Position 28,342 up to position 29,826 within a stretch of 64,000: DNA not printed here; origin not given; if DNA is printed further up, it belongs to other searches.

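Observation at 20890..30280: Tightly packed 11-gene cluster (Fe-S helicase, Zn-ribbon/TerB-like AAA+ ATPase, Zn-ribbon membrane proteins, SseB-like, Lon-like, HExxH): candidate undescribed conflict or stress system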

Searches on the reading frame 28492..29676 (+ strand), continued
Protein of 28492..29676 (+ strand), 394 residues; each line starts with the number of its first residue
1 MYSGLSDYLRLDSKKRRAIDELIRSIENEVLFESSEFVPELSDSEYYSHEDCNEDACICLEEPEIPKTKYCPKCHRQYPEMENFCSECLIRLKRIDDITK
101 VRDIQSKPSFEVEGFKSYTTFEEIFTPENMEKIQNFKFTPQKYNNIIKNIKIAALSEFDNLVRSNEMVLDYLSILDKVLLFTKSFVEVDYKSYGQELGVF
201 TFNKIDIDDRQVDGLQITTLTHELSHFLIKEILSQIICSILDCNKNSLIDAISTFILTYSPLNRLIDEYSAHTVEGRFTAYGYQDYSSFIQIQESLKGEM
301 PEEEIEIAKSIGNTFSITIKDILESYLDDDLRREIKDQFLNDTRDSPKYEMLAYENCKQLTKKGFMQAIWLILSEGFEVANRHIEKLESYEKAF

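Call 46: fold_search(model_id=the predicted structure, library=pdb)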
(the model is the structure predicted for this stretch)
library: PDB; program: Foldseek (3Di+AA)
matches with E <= 10: 219; with E <= 0.001: 0
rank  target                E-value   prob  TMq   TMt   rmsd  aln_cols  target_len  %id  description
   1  8slm                  2.7e-01  0.51  0.14  0.21  11.9       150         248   17  Crystal structure of Deinococcus geothermalis PprI (released 2024-03-13)
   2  6w2v_B                3.0e-01  0.11  0.11  0.17  19.5       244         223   11  Junction 23, DHR14-DHR18 (released 2020-04-15)
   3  6w2v_A                3.6e-01  0.09  0.11  0.17  19.3       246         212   10  Junction 23, DHR14-DHR18 (released 2020-04-15)
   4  22ob                  7.0e-01  0.09  0.12  0.12  15.6       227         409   12  Crystal structure of SjiH-Ni (released 2026-02-11)
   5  5wp9_A                7.3e-01  0.06  0.12  0.09  28.2       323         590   11  Structural Basis of Mitochondrial Receptor Binding and Constriction by Dynamin-Related Protein 1 (released 2018-06-20)
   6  3dte                  8.4e-01  0.25  0.16  0.23  12.1       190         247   14  Crystal structure of the IRRE protein, a central regulator of DNA damage repair in deinococcaceae (released 2009-02-10)
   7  8s2p_AAA              8.8e-01  0.04  0.07  0.13  25.4       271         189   11  Crystal structure of Borrelia burgdorferi paralogous family 12 outer surface protein BBH37 (space group p21) (released 2025-03-05)
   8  1wmw_D                9.7e-01  0.09  0.12  0.15  16.7       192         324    9  Crystal structure of geranulgeranyl diphosphate synthase from Thermus thermophilus (released 2005-07-21)
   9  7vgv_B                9.7e-01  0.07  0.14  0.19  22.2       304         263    8  Anion free form of light-driven chloride ion-pumping rhodopsin, NM-R3, structure determined by serial femtosecond crys (released 2022-02-16)
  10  6cz6_D                1.1e+00  0.15  0.15  0.17  12.3       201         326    9  Mycobacterium tuberculosis transcriptional regulator (released 2019-04-17)
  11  4acr_C                1.1e+00  0.03  0.08  0.08  26.9       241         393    8  Crystal structure of N-glycosylated, C-terminally truncated human glypican-1 (released 2012-02-22)
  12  4qhi_B                1.2e+00  0.33  0.11  0.36  11.5       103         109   14  Crystal structure of Methanocaldococcus jannaschii selecase mutant R36W (released 2014-07-16)
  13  8hbv_A                1.2e+00  0.07  0.14  0.18  18.4       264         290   10  Structure of human UCP1 in the nucleotide-free state (released 2023-06-21)
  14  5gtm_A                1.2e+00  0.04  0.11  0.09  25.2       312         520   10  Modified human MxA, nucleotide-free form (released 2017-05-31)
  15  1wmw_B                1.3e+00  0.08  0.12  0.13  16.5       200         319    9  Crystal structure of geranulgeranyl diphosphate synthase from Thermus thermophilus (released 2005-07-21)
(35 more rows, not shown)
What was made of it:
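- On ImmA/IrrE (Peptidase_M78, COG2856): Foldseek best matches are PprI 8slm (E 0.27, prob 0.51) and IrrE 3dte (E 0.84) (call 46).
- Weak top fold hits to PprI/IrrE (call 46).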

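Call 47: find_related_loci(query=A3, collection=viral_contigs, flank=8000)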
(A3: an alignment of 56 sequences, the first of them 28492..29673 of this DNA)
Query A3 (394 aa) in viral_contigs; peptide patterns used: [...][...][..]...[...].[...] (x = any residue, [..] = any of these).
124 stretches matched a pattern, but none encodes a relative of the query by tblastn (E <= 1e-3).
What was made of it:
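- Tried and rejected: A viral origin for g9 was rejected; there is no relative in IMG/VR (call 47).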

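Call 52: find_homologous_proteins(query=window:28492-29673:+, max_evalue=0.00001)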
Query window:28492-29673:+ (394 aa): 354 proteins with E <= 0.00001 among 3007 candidates; the best 120 are listed.
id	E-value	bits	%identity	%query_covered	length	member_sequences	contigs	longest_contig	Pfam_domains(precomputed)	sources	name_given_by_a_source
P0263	8.7e-257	870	100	100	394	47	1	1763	-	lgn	-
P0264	2.8e-205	700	81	100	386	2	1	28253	-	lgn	-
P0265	3.5e-163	561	65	100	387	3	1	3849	-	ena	-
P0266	6.6e-160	551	65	100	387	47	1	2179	-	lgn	-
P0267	9.4e-156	537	64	100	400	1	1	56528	-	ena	-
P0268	1.1e-155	537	65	100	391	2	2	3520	-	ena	-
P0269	1.8e-154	533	63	100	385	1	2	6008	-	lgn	-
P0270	2.5e-153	529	63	100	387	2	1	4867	-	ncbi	-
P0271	4.1e-152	525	62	100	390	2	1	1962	-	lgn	-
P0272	2.3e-151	523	62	100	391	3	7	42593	-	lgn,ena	-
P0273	3.7e-150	519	63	100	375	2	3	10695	-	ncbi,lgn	-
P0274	2.6e-149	516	61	100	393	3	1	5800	-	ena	-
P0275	1.3e-148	513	62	100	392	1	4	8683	-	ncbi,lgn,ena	-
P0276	4.3e-147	509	62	100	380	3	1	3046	-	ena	-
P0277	5.6e-147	508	61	100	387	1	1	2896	-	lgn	-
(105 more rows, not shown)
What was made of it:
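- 28492..29676 (+): g9: N-terminal helix, disordered linker, C4 ribbon, and a zincin-like domain of a new family (HELSH 222-226, Glu268). The family has 354 clusters, and every named member is Methanobrevibacter (call 52).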

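Call 80: find_encoding_contigs(protein=P0164, flank=8000, max_places=2)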
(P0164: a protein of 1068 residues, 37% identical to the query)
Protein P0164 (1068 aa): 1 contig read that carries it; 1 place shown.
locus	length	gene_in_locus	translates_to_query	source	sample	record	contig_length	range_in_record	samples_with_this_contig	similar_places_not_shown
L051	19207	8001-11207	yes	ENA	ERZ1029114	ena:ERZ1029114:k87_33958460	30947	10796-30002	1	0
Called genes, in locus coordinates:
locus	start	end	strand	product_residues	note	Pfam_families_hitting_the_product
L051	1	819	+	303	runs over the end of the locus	PF13391:HNH_2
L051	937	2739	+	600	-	PF00145:DNA_methylase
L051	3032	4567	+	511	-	PF12102:MrcB_N, PF07728:AAA_5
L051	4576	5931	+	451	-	PF09563:RE_LlaJI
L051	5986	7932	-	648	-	-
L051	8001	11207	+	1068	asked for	PF12102:MrcB_N, PF14338:Mrr_N (faint)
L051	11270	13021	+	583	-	PF00145:DNA_methylase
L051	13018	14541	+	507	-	PF00145:DNA_methylase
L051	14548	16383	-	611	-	PF04851:ResIII, PF06733:DEAD_2 (weak), PF13307:Helicase_C_2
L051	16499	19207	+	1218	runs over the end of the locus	?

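Call 81: find_encoding_contigs(protein=P0170, flank=8000, max_places=2)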
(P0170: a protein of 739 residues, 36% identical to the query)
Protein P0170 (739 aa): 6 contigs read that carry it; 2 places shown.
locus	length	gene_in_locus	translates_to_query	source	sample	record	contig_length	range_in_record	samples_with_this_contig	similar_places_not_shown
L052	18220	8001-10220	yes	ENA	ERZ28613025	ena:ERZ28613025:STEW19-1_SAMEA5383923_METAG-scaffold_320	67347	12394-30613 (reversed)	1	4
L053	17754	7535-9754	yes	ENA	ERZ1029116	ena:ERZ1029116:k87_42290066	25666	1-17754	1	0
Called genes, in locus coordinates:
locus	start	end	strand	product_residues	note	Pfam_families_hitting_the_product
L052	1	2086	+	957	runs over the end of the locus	PF04313:HSDR_N, PF00270:DEAD, PF04851:ResIII, PF18766:SWI2_SNF2, PF22679:T1R_D3-like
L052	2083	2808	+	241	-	PF04326:SLFN_AlbA_2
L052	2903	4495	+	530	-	PF12102:MrcB_N, PF07728:AAA_5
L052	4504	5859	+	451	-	PF09563:RE_LlaJI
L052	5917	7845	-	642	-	-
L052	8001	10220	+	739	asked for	PF12102:MrcB_N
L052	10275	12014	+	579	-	PF00145:DNA_methylase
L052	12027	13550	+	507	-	PF00145:DNA_methylase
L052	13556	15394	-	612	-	PF04851:ResIII, PF00270:DEAD (faint), PF13307:Helicase_C_2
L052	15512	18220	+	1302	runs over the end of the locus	PF00271:Helicase_C (weak)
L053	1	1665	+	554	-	?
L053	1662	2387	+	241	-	PF04326:SLFN_AlbA_2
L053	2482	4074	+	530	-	PF12102:MrcB_N, PF07728:AAA_5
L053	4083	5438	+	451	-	PF09563:RE_LlaJI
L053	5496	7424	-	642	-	-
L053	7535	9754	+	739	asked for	PF12102:MrcB_N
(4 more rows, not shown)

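Call 83: find_related_loci(query=A3, collection=metagenome_contigs, flank=10000)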
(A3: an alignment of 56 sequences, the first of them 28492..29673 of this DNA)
Query A3 (394 aa) in metagenome_contigs; peptide patterns used: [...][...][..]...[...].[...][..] (x = any residue, [..] = any of these).
600 stretches matched a pattern (row limit reached: there are more); 110 encode a relative of the query (tblastn E <= 1e-3); the best 80 are kept; 80 distinct loci.
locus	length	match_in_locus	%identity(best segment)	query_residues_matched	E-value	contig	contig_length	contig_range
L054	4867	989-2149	63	1-394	2e-166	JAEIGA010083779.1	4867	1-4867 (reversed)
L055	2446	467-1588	53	1-394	6e-140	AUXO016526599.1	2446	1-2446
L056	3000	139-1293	49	4-385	1e-123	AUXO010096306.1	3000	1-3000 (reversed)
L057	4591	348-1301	56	64-381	1e-118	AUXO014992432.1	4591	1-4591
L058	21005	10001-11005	53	51-385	2e-116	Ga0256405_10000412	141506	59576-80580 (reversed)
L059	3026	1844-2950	48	5-394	2e-116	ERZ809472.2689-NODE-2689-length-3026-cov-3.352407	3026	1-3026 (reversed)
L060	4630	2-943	56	74-387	1e-113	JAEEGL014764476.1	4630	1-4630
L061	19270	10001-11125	48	2-394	1e-107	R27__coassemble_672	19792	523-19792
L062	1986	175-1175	61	61-394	4e-113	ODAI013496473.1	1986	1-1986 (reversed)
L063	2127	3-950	52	73-394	2e-109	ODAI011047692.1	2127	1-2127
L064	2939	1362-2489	47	2-390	3e-106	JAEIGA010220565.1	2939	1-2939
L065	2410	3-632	64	185-394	1e-90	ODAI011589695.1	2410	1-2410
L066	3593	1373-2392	41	68-394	4e-73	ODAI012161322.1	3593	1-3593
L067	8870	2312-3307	40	68-394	8e-68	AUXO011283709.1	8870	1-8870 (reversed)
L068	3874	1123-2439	39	36-387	7e-66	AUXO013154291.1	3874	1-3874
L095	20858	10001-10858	33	70-380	3e-43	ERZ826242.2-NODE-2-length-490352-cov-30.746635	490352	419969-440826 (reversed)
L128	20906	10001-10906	29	57-381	6e-31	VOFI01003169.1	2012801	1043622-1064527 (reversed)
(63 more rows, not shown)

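Call 84: fold_search(model_id=the predicted structure, library=viral)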
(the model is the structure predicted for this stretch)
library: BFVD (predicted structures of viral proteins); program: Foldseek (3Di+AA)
matches with E <= 10: 129; with E <= 0.001: 0
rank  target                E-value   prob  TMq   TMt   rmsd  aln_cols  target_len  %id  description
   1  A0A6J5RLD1            3.4e-02  0.41  0.16  0.11  22.3       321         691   12  VWFA domain containing protein [uncultured Caudovirales phage]
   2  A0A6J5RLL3            4.1e-02  0.57  0.19  0.13  21.4       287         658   11  VWFA domain containing protein [uncultured Caudovirales phage]
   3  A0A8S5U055            6.8e-02  0.47  0.18  0.23  17.0       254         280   11  Lethal factor (Fragment) [Siphoviridae sp. ctwnj8]
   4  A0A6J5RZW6            9.0e-02  0.41  0.16  0.07  15.7       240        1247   12  Uncharacterized protein [uncultured Caudovirales phage]
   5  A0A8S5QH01            9.0e-02  0.38  0.18  0.24  15.4       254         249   11  Uncharacterized protein [Siphoviridae sp. ctr8v12]
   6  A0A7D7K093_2          1.1e-01  0.44  0.16  0.06  14.3       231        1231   12  Structural protein [Flavobacterium phage vB_FspP_elemoC_14-1A]
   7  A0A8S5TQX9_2          1.6e-01  0.25  0.17  0.08  13.3       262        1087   16  Uncharacterized protein [Myoviridae sp. ctY1522]
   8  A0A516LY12            2.5e-01  0.21  0.17  0.16  19.2       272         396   11  (no name in the UniProt tables at hand)
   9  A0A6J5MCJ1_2          2.5e-01  0.18  0.18  0.09  22.9       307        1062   11  Uncharacterized protein [uncultured Caudovirales phage]
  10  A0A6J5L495            2.5e-01  0.14  0.14  0.10  18.5       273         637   10  VWFA domain containing protein [uncultured Caudovirales phage]
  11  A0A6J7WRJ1            2.6e-01  0.10  0.12  0.08  19.4       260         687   12  VWFA domain containing protein [uncultured Caudovirales phage]
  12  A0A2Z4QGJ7            2.8e-01  0.51  0.19  0.18  11.6       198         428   10  Metallopeptidase domain protein [Ruegeria phage vB_RpoP-V13]
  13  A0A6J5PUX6            2.9e-01  0.20  0.12  0.11  15.1       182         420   15  Large polyvalent protein associated domain-containing protein [uncultured Caudovirales phage]
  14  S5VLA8                3.5e-01  0.41  0.19  0.12  11.2       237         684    8  (no name in the UniProt tables at hand)
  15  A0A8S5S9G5            4.0e-01  0.13  0.11  0.12  17.6       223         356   11  Uncharacterized protein [Siphoviridae sp. ctylc9]
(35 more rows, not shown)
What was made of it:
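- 28492..29676 (+): Weak viral hits are mostly metallopeptidases (call 84).
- The weak best fold matches are IrrE/PprI, selecase and viral metallopeptidases (calls 46, 84).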

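Call 89: search_protein_families(library=pfam, max_evalue=0.01, proteins=[L128:11032-11280:-, L095:10921-12237:-, L095:8998-9921:+, L095:12460-12936:-, L052:5917-7845:-])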
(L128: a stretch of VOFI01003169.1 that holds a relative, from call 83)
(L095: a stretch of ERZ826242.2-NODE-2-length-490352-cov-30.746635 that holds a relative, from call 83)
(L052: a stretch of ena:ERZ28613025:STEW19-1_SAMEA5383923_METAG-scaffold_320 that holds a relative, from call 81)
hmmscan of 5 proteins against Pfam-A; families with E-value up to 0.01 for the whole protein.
L128:11032-11280:- (82 aa): 6 families
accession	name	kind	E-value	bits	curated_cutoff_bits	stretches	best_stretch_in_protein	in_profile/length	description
PF14947.12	HTH_45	-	6e-07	29.8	25.5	1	12-80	12-74/77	Winged helix-turn-helix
PF04458.17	DUF505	-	0.00015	20.8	28.7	1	34-78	366-409/622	Protein of unknown function (DUF505)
PF01978.25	TrmB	-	0.00026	21.2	25.6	1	23-66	26-66/68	Sugar-specific transcriptional regulator TrmB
PF14277.12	DUF4364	-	0.00086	19.6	26.9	1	34-77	34-75/162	Domain of unknown function (DUF4364)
PF03551.20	PadR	-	0.0027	18.1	27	1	38-73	36-74/75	Transcriptional regulator PadR-like family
PF20222.3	DUF6581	-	0.006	16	27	1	9-77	205-259/401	Family of unknown function (DUF6581)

L095:10921-12237:- (438 aa): 5 families
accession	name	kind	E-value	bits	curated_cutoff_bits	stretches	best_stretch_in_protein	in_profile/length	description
PF02037.33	SAP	-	1.2e-08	34.8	23.9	1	210-240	2-32/37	SAP domain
PF18551.6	TackOD1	-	0.00028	20.9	32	1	89-131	59-101/188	Thaumarchaeal output domain 1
PF18912.6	DZR_2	-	0.00054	20.2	27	1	103-128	20-46/56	Double zinc ribbon domain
PF12773.13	DZR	-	0.0011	19.6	27.3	1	106-125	26-45/45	Double zinc ribbon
PF18953.6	SAP_new25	-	0.0012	18.9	26.3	1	217-251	12-46/51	SAP domain-containing new25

L095:8998-9921:+ (307 aa): 0 families

L095:12460-12936:- (158 aa): 10 families
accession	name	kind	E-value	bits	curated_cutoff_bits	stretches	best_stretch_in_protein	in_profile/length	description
PF13248.11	Zn_ribbon_3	-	4.9e-10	39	27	2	1-24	2-26/26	zinc-ribbon domain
PF12773.13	DZR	-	3.9e-09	37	27.3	1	4-53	1-45/45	Double zinc ribbon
PF13240.11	Zn_Ribbon_1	-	4.8e-09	36.2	25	2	34-55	1-22/23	zinc-ribbon domain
PF18912.6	DZR_2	-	7.1e-05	23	27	2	28-58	17-48/56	Double zinc ribbon domain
PF10083.14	DUF2321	-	7.1e-05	22.9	24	1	24-73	18-64/157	Uncharacterized protein conserved in bacteria (DUF2321)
PF07754.17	HVO_2753_ZBP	-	0.00015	21.9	33.2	1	17-52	1-36/46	Small zinc finger protein HVO_2753-like, Zn-binding pocket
PF14803.11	Zn_ribbon_Nudix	-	0.00026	21.3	25.6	0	47-59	1-13/34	Nudix N-terminal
PF24460.1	DUF7575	-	0.00034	20.4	28.5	0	34-55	5-26/28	Domain of unknown function (DUF7575)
PF22747.2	Zn_ribbon_DUF2089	-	0.0068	16.9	27.6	0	35-58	1-24/32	DUF2089 zinc ribbon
PF10005.14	Zn_ribbon_DZR_6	-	0.0093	17.1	23.4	0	33-71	2-40/93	zinc-ribbon domain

L052:5917-7845:- (642 aa): 0 families
